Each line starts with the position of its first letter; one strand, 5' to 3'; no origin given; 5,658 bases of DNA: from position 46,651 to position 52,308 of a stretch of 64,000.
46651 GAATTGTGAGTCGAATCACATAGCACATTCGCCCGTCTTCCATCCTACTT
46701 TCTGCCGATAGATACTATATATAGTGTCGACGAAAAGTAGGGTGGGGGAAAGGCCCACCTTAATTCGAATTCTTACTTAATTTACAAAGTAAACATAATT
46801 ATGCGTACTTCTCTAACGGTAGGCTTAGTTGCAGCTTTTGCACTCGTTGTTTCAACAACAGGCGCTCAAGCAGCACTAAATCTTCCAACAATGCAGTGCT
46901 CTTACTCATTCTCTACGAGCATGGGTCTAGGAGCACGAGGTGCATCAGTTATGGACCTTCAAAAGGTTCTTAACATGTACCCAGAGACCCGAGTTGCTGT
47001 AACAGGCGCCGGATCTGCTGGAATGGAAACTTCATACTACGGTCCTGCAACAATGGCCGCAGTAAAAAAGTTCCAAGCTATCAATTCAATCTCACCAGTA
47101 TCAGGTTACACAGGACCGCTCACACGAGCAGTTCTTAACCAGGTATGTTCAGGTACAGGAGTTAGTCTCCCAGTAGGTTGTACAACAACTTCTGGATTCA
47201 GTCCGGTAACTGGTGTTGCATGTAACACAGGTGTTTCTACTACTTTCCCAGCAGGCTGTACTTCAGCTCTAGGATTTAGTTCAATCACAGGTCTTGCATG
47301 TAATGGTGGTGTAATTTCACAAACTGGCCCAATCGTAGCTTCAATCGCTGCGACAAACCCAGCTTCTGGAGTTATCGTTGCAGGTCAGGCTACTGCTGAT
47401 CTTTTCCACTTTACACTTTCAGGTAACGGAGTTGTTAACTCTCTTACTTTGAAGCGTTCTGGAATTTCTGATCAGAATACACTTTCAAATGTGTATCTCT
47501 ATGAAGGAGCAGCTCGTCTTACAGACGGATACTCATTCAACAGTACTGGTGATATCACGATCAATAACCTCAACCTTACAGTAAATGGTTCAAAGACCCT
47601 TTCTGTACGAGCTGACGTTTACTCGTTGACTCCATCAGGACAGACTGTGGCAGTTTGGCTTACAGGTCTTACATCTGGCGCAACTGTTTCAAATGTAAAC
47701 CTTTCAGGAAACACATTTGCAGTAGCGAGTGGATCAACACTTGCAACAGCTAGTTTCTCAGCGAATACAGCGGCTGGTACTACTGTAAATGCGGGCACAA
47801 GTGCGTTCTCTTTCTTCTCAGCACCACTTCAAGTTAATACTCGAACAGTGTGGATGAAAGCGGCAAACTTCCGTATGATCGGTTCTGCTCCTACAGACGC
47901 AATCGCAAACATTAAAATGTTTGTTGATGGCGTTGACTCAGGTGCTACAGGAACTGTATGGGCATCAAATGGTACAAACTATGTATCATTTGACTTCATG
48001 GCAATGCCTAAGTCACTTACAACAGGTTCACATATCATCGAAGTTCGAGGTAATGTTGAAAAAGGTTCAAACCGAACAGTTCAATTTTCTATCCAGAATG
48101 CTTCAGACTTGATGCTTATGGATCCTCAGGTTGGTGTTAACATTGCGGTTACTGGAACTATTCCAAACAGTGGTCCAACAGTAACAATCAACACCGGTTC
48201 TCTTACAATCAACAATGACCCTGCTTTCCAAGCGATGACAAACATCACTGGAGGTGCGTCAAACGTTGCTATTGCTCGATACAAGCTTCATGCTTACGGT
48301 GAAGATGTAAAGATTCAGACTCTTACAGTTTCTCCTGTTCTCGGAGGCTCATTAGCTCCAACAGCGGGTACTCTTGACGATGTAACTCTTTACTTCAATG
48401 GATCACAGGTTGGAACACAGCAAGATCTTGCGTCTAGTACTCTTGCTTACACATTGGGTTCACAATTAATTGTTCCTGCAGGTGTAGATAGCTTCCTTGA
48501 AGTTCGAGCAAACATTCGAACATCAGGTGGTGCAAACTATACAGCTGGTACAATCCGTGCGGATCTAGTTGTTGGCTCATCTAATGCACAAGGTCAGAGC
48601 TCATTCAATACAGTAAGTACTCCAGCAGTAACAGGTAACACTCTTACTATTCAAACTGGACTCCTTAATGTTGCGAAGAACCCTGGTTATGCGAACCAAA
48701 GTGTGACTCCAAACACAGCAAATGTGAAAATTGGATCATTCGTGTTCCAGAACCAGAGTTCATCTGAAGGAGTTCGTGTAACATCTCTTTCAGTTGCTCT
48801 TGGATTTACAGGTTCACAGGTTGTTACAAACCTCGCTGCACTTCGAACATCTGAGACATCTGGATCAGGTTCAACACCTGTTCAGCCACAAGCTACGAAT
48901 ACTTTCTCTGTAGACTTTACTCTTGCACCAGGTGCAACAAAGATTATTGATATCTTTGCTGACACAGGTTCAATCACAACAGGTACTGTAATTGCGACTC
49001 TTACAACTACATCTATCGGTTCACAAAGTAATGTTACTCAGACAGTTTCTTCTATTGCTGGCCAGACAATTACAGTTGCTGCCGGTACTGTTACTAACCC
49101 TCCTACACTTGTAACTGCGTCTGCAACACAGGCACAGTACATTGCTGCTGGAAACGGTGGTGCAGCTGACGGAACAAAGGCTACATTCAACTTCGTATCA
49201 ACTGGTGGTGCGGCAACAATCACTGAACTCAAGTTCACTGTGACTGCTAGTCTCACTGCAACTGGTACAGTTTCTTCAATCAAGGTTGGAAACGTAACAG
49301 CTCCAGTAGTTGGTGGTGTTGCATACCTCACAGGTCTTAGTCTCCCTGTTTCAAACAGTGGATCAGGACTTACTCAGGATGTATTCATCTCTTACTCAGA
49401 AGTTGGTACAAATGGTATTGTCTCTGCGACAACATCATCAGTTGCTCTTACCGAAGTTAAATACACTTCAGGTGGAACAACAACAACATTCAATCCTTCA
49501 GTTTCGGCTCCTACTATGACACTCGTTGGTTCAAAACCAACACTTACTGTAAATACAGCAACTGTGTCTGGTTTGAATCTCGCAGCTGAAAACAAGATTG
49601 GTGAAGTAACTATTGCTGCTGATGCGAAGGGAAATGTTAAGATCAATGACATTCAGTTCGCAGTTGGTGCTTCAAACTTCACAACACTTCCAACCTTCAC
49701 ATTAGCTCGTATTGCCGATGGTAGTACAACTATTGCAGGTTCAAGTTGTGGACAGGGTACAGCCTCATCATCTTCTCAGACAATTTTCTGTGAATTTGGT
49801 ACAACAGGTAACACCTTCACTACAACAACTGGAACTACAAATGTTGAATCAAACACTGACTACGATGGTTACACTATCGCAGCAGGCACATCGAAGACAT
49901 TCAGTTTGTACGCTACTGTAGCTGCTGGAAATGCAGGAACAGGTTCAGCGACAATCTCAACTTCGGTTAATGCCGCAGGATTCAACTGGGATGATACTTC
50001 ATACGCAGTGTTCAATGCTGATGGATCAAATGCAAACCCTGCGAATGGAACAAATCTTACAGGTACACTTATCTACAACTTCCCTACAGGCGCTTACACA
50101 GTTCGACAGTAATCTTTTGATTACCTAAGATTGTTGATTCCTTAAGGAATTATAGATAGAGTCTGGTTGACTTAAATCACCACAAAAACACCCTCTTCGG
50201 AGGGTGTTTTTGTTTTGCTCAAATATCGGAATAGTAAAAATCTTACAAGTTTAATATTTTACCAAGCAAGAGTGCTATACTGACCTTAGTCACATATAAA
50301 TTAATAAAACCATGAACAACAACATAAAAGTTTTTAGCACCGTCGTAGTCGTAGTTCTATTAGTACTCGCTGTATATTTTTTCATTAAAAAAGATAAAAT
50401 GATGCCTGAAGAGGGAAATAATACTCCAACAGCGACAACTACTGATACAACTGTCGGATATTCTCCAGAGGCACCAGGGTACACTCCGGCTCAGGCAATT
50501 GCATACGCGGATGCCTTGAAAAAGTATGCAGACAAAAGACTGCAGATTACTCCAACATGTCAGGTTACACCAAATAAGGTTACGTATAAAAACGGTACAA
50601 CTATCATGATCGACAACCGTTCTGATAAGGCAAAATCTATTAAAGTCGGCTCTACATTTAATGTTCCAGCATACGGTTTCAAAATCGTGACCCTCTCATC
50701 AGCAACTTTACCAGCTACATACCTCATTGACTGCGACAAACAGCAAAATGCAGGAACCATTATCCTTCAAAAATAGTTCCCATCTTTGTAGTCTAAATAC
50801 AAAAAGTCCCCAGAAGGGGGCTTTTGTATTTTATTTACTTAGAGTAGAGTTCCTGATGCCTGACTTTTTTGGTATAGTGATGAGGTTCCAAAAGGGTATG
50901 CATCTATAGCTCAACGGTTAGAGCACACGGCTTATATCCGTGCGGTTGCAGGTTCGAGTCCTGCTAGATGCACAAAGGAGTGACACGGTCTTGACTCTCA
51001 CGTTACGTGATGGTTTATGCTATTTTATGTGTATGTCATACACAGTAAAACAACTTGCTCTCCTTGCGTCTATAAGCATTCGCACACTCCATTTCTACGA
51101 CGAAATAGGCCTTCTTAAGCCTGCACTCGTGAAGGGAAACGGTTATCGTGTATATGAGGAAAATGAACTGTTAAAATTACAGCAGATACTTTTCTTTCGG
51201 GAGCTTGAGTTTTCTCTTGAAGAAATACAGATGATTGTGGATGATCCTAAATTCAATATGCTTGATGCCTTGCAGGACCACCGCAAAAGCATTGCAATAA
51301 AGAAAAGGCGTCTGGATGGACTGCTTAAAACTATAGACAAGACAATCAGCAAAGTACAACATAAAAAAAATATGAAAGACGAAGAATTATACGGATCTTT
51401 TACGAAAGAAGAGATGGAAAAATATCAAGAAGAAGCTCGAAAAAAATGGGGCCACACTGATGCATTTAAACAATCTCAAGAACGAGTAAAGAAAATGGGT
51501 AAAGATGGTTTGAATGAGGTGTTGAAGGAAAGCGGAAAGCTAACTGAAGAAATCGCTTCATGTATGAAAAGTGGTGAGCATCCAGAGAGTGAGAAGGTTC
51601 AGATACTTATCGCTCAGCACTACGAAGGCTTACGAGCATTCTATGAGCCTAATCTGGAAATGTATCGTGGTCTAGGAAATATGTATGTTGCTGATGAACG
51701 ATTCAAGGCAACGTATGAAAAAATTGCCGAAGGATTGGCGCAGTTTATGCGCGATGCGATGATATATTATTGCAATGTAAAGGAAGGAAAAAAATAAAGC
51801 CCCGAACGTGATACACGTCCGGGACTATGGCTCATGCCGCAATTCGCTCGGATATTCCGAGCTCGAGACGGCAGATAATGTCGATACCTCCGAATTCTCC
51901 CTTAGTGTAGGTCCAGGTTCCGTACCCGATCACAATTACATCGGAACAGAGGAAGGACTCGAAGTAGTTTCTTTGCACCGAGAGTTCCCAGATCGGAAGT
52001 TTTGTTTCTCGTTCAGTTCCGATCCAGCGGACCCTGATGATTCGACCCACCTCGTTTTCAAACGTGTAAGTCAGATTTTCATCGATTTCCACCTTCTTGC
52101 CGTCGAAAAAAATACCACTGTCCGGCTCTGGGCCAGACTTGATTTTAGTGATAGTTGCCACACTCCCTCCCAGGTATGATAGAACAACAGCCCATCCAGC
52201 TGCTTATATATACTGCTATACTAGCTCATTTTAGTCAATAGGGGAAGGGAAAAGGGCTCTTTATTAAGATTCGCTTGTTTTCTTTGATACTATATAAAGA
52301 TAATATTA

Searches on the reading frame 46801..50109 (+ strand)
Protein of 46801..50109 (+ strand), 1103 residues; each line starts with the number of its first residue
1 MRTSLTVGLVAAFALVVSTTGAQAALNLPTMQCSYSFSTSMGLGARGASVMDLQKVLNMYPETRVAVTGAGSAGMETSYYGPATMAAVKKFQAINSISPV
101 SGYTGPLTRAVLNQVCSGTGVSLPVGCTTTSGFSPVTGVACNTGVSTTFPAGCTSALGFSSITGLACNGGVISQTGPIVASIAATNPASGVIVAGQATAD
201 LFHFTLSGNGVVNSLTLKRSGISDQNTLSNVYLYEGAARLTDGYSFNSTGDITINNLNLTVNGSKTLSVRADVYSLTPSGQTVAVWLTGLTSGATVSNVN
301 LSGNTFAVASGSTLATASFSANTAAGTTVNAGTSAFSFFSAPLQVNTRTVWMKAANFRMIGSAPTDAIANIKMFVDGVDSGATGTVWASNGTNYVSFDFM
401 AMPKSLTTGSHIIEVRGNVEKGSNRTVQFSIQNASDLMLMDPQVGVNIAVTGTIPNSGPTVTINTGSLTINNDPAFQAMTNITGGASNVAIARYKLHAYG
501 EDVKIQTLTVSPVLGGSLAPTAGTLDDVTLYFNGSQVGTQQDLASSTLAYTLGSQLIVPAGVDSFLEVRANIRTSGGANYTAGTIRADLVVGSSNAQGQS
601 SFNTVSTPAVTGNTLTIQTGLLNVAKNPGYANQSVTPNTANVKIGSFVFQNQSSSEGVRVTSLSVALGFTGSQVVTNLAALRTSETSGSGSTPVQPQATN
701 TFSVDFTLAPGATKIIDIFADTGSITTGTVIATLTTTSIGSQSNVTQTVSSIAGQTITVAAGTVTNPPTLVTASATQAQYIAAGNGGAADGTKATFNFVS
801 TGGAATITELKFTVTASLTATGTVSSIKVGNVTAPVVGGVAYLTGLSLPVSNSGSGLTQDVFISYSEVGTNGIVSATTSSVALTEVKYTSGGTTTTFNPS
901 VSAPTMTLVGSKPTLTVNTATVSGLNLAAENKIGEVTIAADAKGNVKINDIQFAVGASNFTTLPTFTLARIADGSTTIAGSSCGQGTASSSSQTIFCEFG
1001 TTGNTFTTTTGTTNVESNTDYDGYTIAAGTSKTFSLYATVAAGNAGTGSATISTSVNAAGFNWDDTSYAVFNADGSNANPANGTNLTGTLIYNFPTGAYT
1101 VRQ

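Call 7: search_protein_families(library=pfam, proteins=[window:46801-50109:+], max_evalue=0.1)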
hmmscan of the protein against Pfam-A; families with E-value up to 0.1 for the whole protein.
window:46801-50109:+ (1103 aa): 2 families
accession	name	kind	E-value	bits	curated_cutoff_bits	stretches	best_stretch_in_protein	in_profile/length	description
PF01471.23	PG_binding_1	-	8.3e-07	29.5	23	1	47-112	2-57/57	Putative peptidoglycan binding domain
PF07550.17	Shr-like_HID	-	0.05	14.5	22.3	1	226-277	26-75/82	Heme-binding protein Shr-like, Hb-interacting domain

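Call 93: search_protein_families(library=ncbifam, proteins=[window:46801-50109:+], max_evalue=0.1)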
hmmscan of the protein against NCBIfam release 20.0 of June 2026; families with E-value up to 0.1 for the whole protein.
window:46801-50109:+ (1103 aa): 0 families

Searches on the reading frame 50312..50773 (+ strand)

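Call 7: search_protein_families(library=pfam, proteins=[window:50312-50773:+], max_evalue=0.1)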
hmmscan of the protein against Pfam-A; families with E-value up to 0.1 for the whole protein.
window:50312-50773:+ (154 aa): 3 families
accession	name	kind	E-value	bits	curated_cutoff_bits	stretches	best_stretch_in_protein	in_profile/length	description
PF03460.22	NIR_SIR_ferr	-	0.02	15.1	24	1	47-83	11-47/69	Nitrite/Sulfite reductase ferredoxin-like half domain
PF11511.13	RhodobacterPufX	-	0.038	14.1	25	1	11-40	34-61/67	Intrinsic membrane protein PufX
PF23489.1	V-ATPase_su_f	-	0.044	14.4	27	0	6-38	14-46/78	V-type proton ATPase subunit f-like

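Call 70: search_protein_families(library=pfam, proteins=[window:50312-50773:+], max_evalue=0.05)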
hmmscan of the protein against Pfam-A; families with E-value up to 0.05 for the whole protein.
window:50312-50773:+ (154 aa): 3 families
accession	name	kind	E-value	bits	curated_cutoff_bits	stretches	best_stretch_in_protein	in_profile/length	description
PF03460.22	NIR_SIR_ferr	-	0.02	15.1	24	1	47-83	11-47/69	Nitrite/Sulfite reductase ferredoxin-like half domain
PF11511.13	RhodobacterPufX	-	0.038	14.1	25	0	11-40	34-61/67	Intrinsic membrane protein PufX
PF23489.1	V-ATPase_su_f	-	0.044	14.4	27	0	6-38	14-46/78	V-type proton ATPase subunit f-like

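Call 93: search_protein_families(library=ncbifam, proteins=[window:50312-50773:+], max_evalue=0.1)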
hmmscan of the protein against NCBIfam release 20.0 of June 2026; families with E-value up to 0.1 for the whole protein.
window:50312-50773:+ (154 aa): 1 family
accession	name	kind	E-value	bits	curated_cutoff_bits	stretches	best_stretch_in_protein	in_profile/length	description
NF052328.1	NeuramTDE0471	equivalog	0.015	14.1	900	1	1-69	1-70/538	neuraminidase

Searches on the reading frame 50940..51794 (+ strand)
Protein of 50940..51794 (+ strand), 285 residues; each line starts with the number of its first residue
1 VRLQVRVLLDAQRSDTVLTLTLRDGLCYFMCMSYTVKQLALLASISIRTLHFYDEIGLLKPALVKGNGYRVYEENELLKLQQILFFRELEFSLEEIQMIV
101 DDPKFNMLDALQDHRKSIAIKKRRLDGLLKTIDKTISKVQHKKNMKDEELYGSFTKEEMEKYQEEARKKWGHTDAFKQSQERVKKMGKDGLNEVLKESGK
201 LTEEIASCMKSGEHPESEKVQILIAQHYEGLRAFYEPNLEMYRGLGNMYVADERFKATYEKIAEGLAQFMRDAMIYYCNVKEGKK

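Call 7: search_protein_families(library=pfam, proteins=[window:50940-51794:+], max_evalue=0.1)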
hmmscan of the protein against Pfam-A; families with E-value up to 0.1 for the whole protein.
window:50940-51794:+ (285 aa): 5 families
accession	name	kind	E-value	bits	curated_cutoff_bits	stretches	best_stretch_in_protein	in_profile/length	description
PF07739.18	TipAS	-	1.2e-36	126.2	23.8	1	162-277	1-117/117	TipAS antibiotic-recognition domain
PF13411.12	MerR_1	-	2.8e-14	53.4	21.6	1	34-101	1-67/69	MerR HTH family regulatory protein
PF00376.29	MerR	-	2.9e-11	43.4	28.2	1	35-72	1-38/38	MerR family regulatory protein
PF09278.17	MerR-DNA-bind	-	0.022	15.8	25.4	1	79-133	3-63/65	MerR, DNA binding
PF25008.1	DUF7784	-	0.041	14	27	1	106-143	34-71/182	Domain of unknown function (DUF7784)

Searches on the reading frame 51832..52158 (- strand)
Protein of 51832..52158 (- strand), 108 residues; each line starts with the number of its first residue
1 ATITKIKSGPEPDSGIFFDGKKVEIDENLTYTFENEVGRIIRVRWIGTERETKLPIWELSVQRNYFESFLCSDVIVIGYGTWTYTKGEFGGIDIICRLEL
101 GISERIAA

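Call 70: search_protein_families(library=pfam, proteins=[window:51832-52158:-], max_evalue=0.05)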
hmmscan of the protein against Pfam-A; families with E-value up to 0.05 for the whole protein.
window:51832-52158:- (108 aa): 0 families

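Call 93: search_protein_families(library=ncbifam, proteins=[window:51832-52158:-], max_evalue=0.1)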
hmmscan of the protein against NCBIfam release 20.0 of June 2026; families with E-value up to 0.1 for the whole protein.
window:51832-52158:- (108 aa): 0 families
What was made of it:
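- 51832..52161 (-): 109-aa ORF transcribed divergently from the toxin gene; it lies in the variable island but whether it belongs to the system is uncertain. No family match (calls 70, 93).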
